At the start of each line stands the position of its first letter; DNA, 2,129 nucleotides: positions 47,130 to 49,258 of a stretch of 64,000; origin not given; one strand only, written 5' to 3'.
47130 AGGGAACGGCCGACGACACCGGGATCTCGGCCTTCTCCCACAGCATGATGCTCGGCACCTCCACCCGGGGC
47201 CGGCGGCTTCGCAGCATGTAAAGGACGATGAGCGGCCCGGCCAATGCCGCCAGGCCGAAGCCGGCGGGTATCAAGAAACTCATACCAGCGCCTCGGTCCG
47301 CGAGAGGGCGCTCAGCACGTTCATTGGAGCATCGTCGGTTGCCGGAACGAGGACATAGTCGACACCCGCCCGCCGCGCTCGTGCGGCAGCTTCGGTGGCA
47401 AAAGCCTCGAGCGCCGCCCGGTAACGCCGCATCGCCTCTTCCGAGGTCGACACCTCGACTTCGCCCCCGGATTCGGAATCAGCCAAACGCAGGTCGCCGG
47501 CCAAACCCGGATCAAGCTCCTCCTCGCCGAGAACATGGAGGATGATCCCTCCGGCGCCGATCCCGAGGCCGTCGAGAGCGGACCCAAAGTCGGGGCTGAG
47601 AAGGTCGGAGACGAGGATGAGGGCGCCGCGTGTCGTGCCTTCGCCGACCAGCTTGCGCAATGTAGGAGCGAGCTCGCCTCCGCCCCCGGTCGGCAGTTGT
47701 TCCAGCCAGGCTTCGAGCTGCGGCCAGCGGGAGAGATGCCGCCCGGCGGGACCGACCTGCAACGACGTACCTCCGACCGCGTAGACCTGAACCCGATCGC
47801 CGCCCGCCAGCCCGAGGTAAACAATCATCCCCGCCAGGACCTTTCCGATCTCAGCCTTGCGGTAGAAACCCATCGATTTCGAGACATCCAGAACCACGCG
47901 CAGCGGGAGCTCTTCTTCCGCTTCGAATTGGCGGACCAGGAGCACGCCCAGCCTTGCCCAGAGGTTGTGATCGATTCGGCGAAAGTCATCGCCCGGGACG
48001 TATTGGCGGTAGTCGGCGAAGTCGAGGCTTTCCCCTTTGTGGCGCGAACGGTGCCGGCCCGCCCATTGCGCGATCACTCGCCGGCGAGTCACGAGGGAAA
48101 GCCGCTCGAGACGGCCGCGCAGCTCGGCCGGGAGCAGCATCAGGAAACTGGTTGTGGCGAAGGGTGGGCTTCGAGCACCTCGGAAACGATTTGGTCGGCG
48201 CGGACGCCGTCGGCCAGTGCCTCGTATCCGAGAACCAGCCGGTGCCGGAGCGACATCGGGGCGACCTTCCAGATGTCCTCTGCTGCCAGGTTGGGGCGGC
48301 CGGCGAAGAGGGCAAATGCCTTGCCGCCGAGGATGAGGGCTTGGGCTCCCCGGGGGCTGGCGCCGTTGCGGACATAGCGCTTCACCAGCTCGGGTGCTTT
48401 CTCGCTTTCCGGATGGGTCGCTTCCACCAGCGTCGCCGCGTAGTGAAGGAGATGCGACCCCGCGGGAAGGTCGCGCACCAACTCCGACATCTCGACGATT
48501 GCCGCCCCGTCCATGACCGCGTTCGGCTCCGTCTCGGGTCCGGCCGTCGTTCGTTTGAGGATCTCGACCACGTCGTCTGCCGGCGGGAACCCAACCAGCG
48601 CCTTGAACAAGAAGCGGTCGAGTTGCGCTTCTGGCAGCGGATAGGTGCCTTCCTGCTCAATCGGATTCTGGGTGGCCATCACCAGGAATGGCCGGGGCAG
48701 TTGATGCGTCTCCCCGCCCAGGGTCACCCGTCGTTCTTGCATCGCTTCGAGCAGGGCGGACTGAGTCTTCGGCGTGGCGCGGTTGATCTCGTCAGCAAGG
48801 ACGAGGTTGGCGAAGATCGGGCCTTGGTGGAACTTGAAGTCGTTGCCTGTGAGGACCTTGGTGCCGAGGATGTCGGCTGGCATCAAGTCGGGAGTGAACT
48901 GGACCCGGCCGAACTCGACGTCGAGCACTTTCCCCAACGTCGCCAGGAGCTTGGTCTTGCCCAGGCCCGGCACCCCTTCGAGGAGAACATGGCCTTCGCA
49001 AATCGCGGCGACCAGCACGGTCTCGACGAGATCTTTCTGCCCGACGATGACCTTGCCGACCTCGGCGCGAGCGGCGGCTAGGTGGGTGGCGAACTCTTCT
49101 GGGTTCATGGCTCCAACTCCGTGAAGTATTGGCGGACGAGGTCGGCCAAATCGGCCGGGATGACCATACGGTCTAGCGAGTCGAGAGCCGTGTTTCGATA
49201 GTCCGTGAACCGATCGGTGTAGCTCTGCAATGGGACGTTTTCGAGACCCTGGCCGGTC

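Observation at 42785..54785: A 12-kb, eight-gene overlapping operon joining an ABC ATPase/permease pair to a MoxR-DUF58-double-VWA (Bat-like) module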

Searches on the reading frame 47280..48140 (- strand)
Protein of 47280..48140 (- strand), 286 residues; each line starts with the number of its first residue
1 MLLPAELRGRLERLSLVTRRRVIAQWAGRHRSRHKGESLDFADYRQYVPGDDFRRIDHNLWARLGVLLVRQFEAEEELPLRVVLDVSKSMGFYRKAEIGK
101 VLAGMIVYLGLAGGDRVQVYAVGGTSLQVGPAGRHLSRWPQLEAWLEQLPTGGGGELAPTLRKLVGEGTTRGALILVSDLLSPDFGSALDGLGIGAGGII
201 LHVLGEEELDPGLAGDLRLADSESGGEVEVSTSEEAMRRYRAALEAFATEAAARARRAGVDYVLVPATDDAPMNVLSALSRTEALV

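Call 4: search_protein_families(library=pfam, proteins=[window:47280-48140:-], max_evalue=0.01)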
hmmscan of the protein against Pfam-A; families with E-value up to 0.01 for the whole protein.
window:47280-48140:- (286 aa): 1 family
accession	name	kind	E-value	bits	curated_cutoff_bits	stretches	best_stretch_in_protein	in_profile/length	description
PF01882.25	DUF58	-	3.2e-27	95.6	23.4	1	43-242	1-208/216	Protein of unknown function DUF58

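Call 5: search_protein_families(library=ncbifam, proteins=[window:47280-48140:-], max_evalue=0.01)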
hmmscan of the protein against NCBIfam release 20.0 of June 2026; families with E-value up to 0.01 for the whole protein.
window:47280-48140:- (286 aa): 0 families

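Call 51: search_solved_structures(query=window:47280-48140:-, max_evalue=1)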
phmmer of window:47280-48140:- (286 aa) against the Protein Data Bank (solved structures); distinct sequences matched with E-value up to 1: 0.

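Call 67: search_protein_families(library=padloc, proteins=[window:47280-48140:-], max_evalue=0.001)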
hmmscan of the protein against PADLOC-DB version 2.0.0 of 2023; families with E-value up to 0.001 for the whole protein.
window:47280-48140:- (286 aa): 0 families

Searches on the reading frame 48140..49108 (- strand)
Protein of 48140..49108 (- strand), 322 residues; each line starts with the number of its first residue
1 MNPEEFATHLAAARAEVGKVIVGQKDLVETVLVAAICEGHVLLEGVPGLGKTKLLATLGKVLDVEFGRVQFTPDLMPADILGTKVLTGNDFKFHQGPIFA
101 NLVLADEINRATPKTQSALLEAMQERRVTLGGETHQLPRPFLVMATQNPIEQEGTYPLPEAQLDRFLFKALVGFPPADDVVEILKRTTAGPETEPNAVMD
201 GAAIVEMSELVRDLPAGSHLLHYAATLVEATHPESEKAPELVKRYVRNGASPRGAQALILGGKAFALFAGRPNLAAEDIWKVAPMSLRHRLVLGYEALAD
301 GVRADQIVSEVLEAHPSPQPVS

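Call 4: search_protein_families(library=pfam, proteins=[window:48140-49108:-], max_evalue=0.01)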
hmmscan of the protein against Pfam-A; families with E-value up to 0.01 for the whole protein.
window:48140-49108:- (322 aa): 11 families
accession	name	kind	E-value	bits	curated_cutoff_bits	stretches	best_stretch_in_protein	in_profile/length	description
PF07726.17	AAA_3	-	1.9e-63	212.6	27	1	40-168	1-131/131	ATPase family associated with various cellular activities (AAA)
PF17863.7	AAA_lid_2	-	7.5e-16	58.1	22.7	1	242-310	5-73/74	AAA lid domain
PF07728.20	AAA_5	-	6.2e-14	52.6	22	1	40-166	1-139/139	AAA domain (dynein-related subfamily)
PF20030.5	bpMoxR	-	5.6e-12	45.6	27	1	10-187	3-181/205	MoxR domain in the MoxR-vWA-beta-propeller ternary systems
PF05496.18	RuvB_N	-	0.0002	21.6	27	1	39-128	34-113/159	Holliday junction DNA helicase RuvB P-loop domain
PF01078.27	Mg_chelatase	-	0.00037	20.4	20.3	1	21-62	5-46/207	Magnesium chelatase, subunit ChlI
PF00158.32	Sigma54_activat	-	0.00051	20.2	20.2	0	104-152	98-147/168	Sigma-54 interaction domain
PF13245.12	AAA_19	-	0.0021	18.7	25.1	0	35-62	8-35/134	AAA domain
PF00493.29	MCM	-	0.0025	17.4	23.3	0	37-150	56-174/224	MCM P-loop domain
PF13604.12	AAA_30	-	0.0026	18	27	0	23-138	5-129/191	AAA domain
PF00004.35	AAA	-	0.006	17.5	21.2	0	41-149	1-111/131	ATPase family associated with various cellular activities (AAA)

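Call 5: search_protein_families(library=ncbifam, proteins=[window:48140-49108:-], max_evalue=0.01)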
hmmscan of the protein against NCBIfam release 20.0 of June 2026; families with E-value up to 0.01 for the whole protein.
window:48140-49108:- (322 aa): 9 families
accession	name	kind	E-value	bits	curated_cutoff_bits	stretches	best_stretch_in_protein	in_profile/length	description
NF047784.1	MadB_ATPase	equivalog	5.4e-07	29.1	475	0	102-215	141-244/298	MadB family AAA-type ATPase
TIGR00764.1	lon_rel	equivalog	1.3e-06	27.4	516.6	1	21-64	20-63/608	ATP-dependent protease LonB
TIGR02030.1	BchI-ChlI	equivalog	7.9e-06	25.3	466.95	1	137-312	171-336/337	magnesium chelatase ATPase subunit I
TIGR02031.1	BchD-ChlD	equivalog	1.7e-05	23.7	499.55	1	102-291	94-271/608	magnesium chelatase ATPase subunit D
NF010054.0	PRK13531.1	equivalog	0.00016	20.9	681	1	23-168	24-173/498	ATPase RavA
TIGR02442.1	Cob-chelat-sub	hypoth_equivalog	0.00018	20.1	779.45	0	106-291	134-310/641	putative cobaltochelatase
TIGR02640.1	gas_vesic_GvpN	equivalog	0.0008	19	266.8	1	104-199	110-209/262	gas vesicle protein GvpN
TIGR00635.1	ruvB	equivalog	0.0011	18.1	299.05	1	39-128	31-110/305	Holliday junction branch migration DNA helicase RuvB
NF000868.0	PRK00080.1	equivalog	0.0013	17.7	282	1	39-129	52-132/330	Holliday junction branch migration DNA helicase RuvB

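Call 67: search_protein_families(library=padloc, proteins=[window:48140-49108:-], max_evalue=0.001)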
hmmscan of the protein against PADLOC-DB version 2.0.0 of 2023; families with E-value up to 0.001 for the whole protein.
window:48140-49108:- (322 aa): 0 families
